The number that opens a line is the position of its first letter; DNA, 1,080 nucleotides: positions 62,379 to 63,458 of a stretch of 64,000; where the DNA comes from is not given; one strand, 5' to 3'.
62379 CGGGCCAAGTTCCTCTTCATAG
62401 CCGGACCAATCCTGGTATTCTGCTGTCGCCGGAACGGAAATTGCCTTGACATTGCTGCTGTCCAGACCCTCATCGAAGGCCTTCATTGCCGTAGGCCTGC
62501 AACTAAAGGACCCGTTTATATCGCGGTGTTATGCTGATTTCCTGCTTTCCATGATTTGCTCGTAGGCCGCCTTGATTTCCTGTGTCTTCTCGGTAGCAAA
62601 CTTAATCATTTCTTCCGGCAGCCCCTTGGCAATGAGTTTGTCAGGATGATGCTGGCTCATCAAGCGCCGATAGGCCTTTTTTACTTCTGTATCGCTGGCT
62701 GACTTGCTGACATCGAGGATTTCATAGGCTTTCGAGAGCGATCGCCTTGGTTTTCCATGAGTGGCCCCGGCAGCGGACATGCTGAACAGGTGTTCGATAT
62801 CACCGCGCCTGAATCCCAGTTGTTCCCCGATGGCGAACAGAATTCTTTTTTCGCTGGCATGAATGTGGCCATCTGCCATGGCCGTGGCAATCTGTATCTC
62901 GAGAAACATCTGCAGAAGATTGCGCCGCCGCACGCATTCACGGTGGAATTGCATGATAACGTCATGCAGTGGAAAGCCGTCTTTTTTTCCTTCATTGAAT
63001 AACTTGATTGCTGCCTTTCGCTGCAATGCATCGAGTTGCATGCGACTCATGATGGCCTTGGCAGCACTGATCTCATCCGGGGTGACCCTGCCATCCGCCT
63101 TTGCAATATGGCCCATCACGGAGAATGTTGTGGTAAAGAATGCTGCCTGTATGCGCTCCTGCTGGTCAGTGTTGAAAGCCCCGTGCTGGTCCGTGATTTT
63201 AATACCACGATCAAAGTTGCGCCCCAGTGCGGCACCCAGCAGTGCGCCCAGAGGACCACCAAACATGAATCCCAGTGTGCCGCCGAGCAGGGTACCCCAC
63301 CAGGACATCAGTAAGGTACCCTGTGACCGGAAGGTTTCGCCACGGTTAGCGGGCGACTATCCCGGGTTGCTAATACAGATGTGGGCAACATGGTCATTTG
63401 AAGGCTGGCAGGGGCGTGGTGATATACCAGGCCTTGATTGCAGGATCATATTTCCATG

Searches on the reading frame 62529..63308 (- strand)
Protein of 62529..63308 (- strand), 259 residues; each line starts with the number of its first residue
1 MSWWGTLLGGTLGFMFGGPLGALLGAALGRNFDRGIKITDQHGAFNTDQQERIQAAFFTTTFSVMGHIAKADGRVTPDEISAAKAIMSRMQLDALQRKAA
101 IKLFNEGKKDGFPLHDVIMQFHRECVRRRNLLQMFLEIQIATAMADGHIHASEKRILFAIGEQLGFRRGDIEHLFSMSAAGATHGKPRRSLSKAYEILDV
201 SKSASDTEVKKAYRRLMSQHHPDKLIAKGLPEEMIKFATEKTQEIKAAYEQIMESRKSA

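Call 50: search_protein_families(library=pfam, proteins=[window:62529-63308:-], max_evalue=0.001)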
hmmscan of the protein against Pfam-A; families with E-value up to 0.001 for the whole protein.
window:62529-63308:- (259 aa): 3 families
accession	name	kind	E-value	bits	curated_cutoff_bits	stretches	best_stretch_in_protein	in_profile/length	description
PF05099.18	TerB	-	1.3e-17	64.6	24.4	1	61-172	4-114/118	Tellurite resistance protein TerB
PF00226.36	DnaJ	-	2e-13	50.7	27.8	1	194-257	2-58/63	DnaJ domain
PF04391.17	DUF533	-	7.8e-05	22.7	29.6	0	137-167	75-105/178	Protein of unknown function (DUF533)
